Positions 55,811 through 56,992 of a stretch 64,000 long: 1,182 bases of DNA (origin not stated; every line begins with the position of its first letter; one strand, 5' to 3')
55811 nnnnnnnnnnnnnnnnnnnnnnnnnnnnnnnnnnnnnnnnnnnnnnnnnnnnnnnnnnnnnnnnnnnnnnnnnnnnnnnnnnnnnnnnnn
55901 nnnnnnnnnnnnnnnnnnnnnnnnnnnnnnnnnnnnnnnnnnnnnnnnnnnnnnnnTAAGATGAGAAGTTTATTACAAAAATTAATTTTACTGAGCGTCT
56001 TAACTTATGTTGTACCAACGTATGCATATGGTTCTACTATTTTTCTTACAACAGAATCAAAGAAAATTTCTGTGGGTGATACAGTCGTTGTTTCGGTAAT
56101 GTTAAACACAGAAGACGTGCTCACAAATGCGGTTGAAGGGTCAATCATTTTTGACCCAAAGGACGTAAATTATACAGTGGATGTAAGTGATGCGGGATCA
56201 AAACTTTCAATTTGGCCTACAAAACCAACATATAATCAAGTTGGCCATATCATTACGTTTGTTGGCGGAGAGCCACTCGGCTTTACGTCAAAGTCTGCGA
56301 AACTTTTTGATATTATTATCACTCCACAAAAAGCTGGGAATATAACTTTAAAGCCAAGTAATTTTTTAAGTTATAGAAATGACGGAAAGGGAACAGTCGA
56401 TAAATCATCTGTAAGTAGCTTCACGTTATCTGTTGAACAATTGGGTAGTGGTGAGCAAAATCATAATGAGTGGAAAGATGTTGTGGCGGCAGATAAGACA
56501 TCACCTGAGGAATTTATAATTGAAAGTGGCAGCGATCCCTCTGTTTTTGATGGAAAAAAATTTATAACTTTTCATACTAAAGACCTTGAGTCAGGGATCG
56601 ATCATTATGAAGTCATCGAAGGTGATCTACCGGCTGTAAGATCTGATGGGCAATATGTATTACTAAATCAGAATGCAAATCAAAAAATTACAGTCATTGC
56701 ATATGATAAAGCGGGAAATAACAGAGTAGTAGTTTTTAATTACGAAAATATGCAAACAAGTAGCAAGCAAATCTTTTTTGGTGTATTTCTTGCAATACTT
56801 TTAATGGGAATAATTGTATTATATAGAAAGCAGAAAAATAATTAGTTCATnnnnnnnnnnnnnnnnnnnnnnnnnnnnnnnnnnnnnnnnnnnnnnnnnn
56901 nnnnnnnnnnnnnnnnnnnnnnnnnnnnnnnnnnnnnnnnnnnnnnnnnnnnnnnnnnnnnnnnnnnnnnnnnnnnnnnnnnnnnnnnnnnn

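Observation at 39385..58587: Non-cellulosomal cohesin-dockerin tethering system: a dockerin-tailed 5,524-aa surface giant followed by two membrane-anchored cohesin proteins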

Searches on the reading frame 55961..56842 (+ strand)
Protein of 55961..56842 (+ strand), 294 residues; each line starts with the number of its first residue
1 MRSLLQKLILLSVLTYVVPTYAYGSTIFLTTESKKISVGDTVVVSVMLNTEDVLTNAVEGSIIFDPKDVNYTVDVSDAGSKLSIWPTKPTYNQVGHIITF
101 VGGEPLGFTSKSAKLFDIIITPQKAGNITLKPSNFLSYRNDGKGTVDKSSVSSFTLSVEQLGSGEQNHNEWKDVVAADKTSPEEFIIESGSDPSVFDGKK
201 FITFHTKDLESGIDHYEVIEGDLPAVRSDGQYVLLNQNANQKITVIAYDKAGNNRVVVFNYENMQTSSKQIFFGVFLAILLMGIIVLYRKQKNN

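Call 6: search_protein_families(library=pfam, max_evalue=1, proteins=[window:55961-56842:+])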
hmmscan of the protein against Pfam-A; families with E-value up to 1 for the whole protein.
window:55961-56842:+ (294 aa): 3 families
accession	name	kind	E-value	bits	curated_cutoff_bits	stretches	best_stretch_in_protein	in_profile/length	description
PF24253.1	DUF7454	-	0.023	15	27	0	30-59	3-34/59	Domain of unknown function (DUF7454)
PF17936.7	Big_6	-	0.17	12.6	27.6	1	226-254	42-73/83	Bacterial Ig domain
PF13584.12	BatD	-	0.38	11.8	24.1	1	32-137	4-78/92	BatD DUF11 like domain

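Call 11: search_solved_structures(query=window:55961-56842:+, max_evalue=10)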
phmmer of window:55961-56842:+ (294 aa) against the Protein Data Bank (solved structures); distinct sequences matched with E-value up to 10: 0.

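Call 19: find_homologous_proteins(query=window:55961-56842:+)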
Query window:55961-56842:+ (294 aa): 205 proteins with E <= 0.001 among 1066 candidates; the best 120 are listed.
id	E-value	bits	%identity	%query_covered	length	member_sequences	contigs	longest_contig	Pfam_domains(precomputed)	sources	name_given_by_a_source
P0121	6.6e-185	631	99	100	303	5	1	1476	-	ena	-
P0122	2.8e-62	229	41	100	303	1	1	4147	-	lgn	-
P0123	1.2e-61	227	43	88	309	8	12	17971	-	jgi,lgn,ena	-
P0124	1.2e-61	227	43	88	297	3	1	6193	-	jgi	-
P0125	8.2e-61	224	47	80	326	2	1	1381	-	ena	-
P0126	8.9e-61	224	40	100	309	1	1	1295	-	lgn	-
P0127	5.4e-60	221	44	89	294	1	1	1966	-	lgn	-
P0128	6.8e-60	221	44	84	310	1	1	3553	-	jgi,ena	-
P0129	2.1e-59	219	42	88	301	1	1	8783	-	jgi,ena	-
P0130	2.7e-59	219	42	86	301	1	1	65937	-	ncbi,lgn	-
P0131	2.7e-59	219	42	86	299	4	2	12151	-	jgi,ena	-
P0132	4.1e-59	218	39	99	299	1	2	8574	-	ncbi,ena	-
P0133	6.5e-59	218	41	96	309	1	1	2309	-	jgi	jgi:hypothetical protein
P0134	6.8e-59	217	41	95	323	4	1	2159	-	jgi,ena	-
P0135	8.3e-59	217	43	96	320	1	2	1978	-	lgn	-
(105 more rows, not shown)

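Call 39: search_protein_families(library=pfam, alignment_id=A3, max_evalue=0.01)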
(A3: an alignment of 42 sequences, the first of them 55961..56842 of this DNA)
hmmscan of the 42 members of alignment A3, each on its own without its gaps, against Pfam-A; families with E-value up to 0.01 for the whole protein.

A. member 1, window:55961-56842:+ (294 aa): 0 families

B. families by the number of members that match (of 42 scanned): 10 families
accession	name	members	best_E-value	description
PF13584.12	BatD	7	0.00011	BatD DUF11 like domain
PF00963.24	Cohesin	3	0.00088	Cohesin domain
PF16407.11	PKD_2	1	0.0018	PKD-like family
PF13273.12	DUF4064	1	0.0025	Protein of unknown function (DUF4064)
PF07676.18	PD40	1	0.0028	WD40-like Beta Propeller Repeat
PF10661.14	EssA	1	0.0049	WXG100 protein secretion system (Wss), protein EssA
PF19893.4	DUF6366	1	0.0067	Family of unknown function (DUF6366)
PF04140.19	ICMT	1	0.0067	Isoprenylcysteine carboxyl methyltransferase (ICMT) family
PF07850.20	Renin_r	1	0.0074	Renin receptor-like transmembrane spanning segment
PF02009.21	RIFIN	1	0.0077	Rifin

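Call 47: predict_structure(alignment_id=A3)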
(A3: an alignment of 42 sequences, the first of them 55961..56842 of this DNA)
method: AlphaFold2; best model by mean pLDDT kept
length: 294 residues; sequences in the alignment: 42
mean_pLDDT: 90.8   pTM: 0.77
mean pLDDT of the five models: 90.8, 90.2, 88.6, 88.2, 88.1
residues with pLDDT >= 90: 223; 70-90: 53; 50-70: 15; < 50: 3
segments of 3 or more residues with pLDDT < 50: none
pLDDT, mean of each block of 10 residues (from residue 1): 80 63 82 96 97 95 88 94 91 94 95 97 96 95 91 96 93 96 93 89 93 96 93 88 95 95 64 94 96 81
secondary structure, 60 per line:
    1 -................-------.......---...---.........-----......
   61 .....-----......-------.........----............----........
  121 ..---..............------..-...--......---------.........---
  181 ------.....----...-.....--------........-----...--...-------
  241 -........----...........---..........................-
elements in order: H2-17 E25-31 E35-37 E41-49 E55-65 E71-76 E84-92 E97-108 E113-122 E126-139 E149-151 E154-159 H170-177 E187-191 E200-204 E213-220 E226-228 E231-233 E242-249 E254-260 H261-264 H268-293

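Call 51: fold_search(model_id=the predicted structure, library=pdb)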
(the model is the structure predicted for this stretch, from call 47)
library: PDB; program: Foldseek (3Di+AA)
matches with E <= 10: 1892; with E <= 0.001: 99
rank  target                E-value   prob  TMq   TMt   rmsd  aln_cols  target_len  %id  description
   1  2w1n                  2.1e-11  1.00  0.36  0.44  21.0       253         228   13  cohesin and fibronectin type-III double module construct from the Clostridium perfringens glycoside hydrolase GH84C (released 2009-02-03)
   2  3kcp_A                4.5e-07  1.00  0.37  0.36  19.1       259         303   12  Crystal structure of interacting Clostridium thermocellum multimodular components (released 2010-02-09)
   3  4fl4_I                8.3e-07  1.00  0.37  0.35  18.8       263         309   12  Scaffoldin conformation and dynamics revealed by a ternary complex from the Clostridium thermocellum cellulosome (released 2012-06-27)
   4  2vo8                  9.2e-07  1.00  0.37  0.75   3.2       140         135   14  Cohesin module from Clostridium perfringens ATCC13124 family 33 glycoside hydrolase. (released 2008-09-02)
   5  2jh2_A                1.1e-06  1.00  0.34  0.68   4.4       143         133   15  X-ray crystal structure of a cohesin-like module from Clostridium perfringens (released 2007-11-06)
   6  5k39_A                1.1e-06  1.00  0.33  0.55   6.4       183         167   14  THE TYPE II COHESIN DOCKERIN COMPLEX FROM CLOSTRIDIUM THERMOCELLUM (released 2017-03-29)
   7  5m0y_A                1.7e-06  1.00  0.32  0.52   6.0       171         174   15  Crystal Structure of the CohScaA-XDocCipB type II complex from Clostridium thermocellum at 1.5Angstrom resolution (released 2017-09-06)
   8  5n5p_A                2.1e-06  1.00  0.36  0.69   3.7       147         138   16  Crystal structure of Ruminococcus flavefaciens' type III complex containing the fifth cohesin from scaffoldin B and th (released 2018-02-28)
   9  2xdh                  2.4e-06  1.00  0.37  0.75   3.1       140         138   16  Non-cellulosomal cohesin from the hyperthermophilic archaeon Archaeoglobus fulgidus (released 2010-05-26)
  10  5lxv_A                2.6e-06  1.00  0.38  0.61   4.2       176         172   15  Crystal structure of Ruminococcus flavefaciens scaffoldin C cohesin in complex with a dockerin from an uncharacterized (released 2016-10-19)
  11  5lxv_C                3.4e-06  1.00  0.36  0.57   4.3       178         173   14  Crystal structure of Ruminococcus flavefaciens scaffoldin C cohesin in complex with a dockerin from an uncharacterized (released 2016-10-19)
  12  4ums                  3.8e-06  1.00  0.39  0.70   4.4       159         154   15  The crystal structure of the seventh ScaB type I cohesin from Pseudobacteroides cellulosolvens (released 2015-05-06)
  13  6kgd_A                4.4e-06  1.00  0.37  0.69   3.7       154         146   16  Crystal structure of CaDoc0917(R49D)-CaCohA2 complex at pH 8.0 (released 2020-07-08)
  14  2y3n_A                4.4e-06  1.00  0.36  0.58   5.3       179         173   11  Type II cohesin-dockerin domain from Bacteroides cellolosolvens (released 2012-01-11)
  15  6kgf_C                5.2e-06  1.00  0.37  0.69   3.5       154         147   17  Crystal structure of CaDoc0917(R16D)-CaCohA2 complex at pH 8.2 (released 2020-07-08)
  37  9ifr                  1.8e-05  1.00  0.30  0.62   4.7       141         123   16  CLIPPER domain from the Gram-negative fibrillar adhesin "B9T28_05395 (released 2025-11-26)
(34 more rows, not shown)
